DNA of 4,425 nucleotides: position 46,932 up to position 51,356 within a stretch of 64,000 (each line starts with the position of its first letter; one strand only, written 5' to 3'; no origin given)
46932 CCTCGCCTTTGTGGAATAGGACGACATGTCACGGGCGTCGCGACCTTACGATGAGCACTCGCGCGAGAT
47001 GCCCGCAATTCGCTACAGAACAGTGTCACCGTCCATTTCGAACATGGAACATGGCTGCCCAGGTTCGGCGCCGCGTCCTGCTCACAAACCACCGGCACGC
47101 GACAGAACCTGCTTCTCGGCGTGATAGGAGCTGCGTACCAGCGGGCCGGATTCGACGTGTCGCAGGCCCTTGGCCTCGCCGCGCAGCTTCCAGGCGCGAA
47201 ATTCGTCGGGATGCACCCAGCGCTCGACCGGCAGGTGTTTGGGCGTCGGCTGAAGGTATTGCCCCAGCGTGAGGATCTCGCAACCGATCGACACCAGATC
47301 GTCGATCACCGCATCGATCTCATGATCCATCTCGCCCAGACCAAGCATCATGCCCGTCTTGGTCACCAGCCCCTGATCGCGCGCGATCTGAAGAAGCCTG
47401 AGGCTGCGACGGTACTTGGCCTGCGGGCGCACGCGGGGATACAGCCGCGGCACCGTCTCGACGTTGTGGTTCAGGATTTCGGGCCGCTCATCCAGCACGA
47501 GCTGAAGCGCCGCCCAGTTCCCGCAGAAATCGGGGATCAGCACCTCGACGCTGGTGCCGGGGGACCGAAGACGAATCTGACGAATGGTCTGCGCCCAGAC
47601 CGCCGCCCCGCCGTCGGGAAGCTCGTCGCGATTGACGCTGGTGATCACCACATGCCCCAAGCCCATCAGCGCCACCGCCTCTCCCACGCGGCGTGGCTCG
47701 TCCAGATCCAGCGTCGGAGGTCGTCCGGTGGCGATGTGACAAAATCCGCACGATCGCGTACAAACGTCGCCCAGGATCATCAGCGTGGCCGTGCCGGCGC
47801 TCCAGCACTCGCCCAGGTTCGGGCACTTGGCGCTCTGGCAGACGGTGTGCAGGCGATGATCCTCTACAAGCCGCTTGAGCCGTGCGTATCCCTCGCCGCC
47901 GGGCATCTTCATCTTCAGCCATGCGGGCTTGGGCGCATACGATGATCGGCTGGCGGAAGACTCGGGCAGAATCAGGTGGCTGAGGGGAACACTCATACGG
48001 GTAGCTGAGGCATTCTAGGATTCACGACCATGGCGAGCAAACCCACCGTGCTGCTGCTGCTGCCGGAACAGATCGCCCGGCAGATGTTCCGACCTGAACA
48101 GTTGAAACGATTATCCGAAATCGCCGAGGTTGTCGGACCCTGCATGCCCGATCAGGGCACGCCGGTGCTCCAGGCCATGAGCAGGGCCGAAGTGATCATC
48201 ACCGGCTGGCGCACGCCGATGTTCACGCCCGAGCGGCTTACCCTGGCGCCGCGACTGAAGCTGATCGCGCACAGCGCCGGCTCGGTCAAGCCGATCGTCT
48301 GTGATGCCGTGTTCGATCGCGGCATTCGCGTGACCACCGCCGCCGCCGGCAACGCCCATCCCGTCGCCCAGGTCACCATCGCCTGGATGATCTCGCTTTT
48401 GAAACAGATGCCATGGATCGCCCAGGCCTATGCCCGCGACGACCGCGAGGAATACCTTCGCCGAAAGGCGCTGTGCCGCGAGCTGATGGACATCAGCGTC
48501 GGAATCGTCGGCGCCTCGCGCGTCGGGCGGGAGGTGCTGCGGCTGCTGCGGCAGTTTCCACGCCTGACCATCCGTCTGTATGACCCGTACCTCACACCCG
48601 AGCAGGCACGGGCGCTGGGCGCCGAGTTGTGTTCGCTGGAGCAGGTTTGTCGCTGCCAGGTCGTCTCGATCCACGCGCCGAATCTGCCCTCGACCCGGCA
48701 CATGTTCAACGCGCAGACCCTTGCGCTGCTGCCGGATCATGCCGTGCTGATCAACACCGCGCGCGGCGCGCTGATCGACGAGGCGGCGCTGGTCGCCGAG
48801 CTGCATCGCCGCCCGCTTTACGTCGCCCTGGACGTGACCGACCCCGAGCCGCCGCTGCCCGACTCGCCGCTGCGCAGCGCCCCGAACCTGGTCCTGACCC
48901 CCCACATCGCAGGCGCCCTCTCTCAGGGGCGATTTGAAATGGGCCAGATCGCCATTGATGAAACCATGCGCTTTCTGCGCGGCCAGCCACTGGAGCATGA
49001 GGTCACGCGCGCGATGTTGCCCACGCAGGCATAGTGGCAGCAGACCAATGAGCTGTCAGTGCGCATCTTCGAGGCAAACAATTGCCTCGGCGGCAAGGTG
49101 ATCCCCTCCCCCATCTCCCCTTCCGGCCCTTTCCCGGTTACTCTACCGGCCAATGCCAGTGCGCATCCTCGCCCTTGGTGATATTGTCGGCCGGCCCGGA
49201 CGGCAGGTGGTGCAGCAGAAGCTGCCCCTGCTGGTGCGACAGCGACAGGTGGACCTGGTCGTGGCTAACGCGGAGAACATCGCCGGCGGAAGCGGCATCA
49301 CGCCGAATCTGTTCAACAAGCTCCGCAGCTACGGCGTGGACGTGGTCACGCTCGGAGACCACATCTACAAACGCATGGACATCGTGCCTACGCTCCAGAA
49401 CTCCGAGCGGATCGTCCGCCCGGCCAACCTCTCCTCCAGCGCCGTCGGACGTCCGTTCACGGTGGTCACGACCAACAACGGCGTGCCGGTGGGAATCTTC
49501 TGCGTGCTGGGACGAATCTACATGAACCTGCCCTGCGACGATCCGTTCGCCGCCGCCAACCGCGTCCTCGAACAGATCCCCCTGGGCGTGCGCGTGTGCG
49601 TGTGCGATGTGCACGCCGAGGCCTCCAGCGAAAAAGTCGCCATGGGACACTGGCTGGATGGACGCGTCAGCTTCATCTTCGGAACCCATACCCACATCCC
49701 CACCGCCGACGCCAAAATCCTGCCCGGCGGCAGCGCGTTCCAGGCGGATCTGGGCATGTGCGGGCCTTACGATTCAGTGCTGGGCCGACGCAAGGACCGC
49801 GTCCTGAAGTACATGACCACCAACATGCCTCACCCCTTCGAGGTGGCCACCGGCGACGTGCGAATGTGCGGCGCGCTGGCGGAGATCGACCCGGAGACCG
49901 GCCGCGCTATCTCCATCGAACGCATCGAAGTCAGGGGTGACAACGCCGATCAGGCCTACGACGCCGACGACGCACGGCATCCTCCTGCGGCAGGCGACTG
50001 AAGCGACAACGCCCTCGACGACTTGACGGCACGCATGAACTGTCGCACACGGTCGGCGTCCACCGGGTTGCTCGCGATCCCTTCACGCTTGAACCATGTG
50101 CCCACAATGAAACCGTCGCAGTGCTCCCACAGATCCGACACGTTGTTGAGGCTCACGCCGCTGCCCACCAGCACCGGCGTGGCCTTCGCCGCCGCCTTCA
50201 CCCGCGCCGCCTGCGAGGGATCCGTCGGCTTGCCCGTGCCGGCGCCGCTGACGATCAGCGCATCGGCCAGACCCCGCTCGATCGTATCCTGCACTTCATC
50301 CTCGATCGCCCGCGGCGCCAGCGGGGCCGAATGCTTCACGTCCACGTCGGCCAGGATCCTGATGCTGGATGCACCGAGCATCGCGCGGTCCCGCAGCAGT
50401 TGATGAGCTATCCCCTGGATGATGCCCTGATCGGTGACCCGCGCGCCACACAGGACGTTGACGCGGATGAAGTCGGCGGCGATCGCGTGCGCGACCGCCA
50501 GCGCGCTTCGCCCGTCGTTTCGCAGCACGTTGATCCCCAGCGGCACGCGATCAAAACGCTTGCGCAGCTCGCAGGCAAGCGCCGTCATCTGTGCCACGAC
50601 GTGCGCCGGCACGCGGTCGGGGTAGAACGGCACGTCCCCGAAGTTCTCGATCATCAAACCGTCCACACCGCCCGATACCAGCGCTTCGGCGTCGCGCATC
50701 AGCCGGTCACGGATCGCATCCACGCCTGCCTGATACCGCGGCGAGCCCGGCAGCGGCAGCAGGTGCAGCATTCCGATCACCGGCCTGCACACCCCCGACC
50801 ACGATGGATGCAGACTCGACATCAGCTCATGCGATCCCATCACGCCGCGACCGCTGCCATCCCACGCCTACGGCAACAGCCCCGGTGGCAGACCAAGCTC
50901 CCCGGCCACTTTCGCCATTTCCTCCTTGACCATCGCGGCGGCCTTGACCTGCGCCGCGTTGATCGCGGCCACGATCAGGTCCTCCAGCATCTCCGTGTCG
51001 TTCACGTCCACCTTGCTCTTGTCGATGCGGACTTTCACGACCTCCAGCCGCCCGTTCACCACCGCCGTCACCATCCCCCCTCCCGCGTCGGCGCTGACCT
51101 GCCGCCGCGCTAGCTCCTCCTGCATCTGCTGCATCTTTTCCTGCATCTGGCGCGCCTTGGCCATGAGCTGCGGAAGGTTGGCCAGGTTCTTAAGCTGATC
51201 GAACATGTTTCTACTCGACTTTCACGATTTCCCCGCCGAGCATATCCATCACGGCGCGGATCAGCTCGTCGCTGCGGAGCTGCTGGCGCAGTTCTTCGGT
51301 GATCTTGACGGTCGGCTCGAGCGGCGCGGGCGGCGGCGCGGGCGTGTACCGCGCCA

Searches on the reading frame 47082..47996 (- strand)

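Call 15: search_protein_families(library=pfam, proteins=[window:47082-47996:-], max_evalue=0.001)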
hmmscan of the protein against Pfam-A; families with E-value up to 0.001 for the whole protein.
window:47082-47996:- (304 aa): 2 families
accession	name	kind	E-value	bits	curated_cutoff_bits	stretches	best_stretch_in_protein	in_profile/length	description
PF04055.27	Radical_SAM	-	1.1e-18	68.4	29.5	1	73-234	1-166/166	Radical SAM superfamily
PF16881.10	LIAS_N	-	3e-07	31.3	27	1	23-58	61-96/96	N-terminal domain of lipoyl synthase of Radical_SAM family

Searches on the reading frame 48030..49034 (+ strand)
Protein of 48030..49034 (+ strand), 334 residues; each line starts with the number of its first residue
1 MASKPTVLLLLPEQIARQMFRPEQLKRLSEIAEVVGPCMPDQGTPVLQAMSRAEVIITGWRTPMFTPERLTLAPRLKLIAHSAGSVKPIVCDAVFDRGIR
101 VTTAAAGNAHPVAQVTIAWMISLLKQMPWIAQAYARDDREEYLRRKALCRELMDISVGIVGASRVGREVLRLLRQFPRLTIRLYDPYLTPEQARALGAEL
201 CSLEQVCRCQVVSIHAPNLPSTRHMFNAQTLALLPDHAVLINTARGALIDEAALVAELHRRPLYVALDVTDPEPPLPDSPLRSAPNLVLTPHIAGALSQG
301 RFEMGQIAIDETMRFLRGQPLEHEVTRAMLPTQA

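Call 15: search_protein_families(library=pfam, proteins=[window:48030-49034:+], max_evalue=0.001)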
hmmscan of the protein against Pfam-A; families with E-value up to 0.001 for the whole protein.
window:48030-49034:+ (334 aa): 2 families
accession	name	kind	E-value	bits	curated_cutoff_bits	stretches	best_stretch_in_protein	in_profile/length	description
PF02826.25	2-Hacid_dh_C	-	1.9e-42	145.1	25.1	1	118-294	2-178/178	D-isomer specific 2-hydroxyacid dehydrogenase, NAD binding domain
PF00389.36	2-Hacid_dh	-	7.6e-09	35.8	24.6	1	43-325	30-133/134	D-isomer specific 2-hydroxyacid dehydrogenase, catalytic domain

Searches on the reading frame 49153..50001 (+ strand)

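Call 15: search_protein_families(library=pfam, proteins=[window:49153-50001:+], max_evalue=0.001)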
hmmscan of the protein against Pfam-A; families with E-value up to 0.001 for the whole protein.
window:49153-50001:+ (282 aa): 1 family
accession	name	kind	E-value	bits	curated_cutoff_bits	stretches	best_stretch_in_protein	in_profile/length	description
PF13277.11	YmdB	-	6.6e-93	311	27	1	6-258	1-253/253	YmdB-like protein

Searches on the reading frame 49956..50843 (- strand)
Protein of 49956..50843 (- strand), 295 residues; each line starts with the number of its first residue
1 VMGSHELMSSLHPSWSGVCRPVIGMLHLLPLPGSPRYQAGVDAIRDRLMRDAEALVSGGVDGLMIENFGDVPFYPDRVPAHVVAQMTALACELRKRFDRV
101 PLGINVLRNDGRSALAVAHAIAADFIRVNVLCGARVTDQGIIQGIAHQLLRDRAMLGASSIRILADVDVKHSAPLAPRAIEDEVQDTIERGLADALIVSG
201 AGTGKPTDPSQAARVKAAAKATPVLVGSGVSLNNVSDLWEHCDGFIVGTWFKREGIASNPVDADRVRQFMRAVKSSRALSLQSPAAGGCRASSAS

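Call 15: search_protein_families(library=pfam, proteins=[window:49956-50843:-], max_evalue=0.001)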
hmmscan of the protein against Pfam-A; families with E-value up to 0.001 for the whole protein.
window:49956-50843:- (295 aa): 1 family
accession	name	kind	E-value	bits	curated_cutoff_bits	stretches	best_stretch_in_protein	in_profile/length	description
PF03437.21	BtpA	-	1.8e-91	306.6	30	1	19-274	2-253/254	BtpA family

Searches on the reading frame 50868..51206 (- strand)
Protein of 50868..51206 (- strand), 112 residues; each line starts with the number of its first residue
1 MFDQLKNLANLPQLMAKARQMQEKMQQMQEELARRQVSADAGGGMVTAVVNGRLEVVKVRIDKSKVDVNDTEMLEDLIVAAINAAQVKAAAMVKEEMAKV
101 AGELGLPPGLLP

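Call 15: search_protein_families(library=pfam, proteins=[window:50868-51206:-], max_evalue=0.001)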
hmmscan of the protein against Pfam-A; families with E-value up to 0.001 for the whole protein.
window:50868-51206:- (112 aa): 1 family
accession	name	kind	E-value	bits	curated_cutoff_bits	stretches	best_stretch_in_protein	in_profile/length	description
PF02575.21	YbaB_DNA_bd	-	2.2e-29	101.9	25.5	1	15-104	1-90/91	YbaB/EbfC DNA-binding family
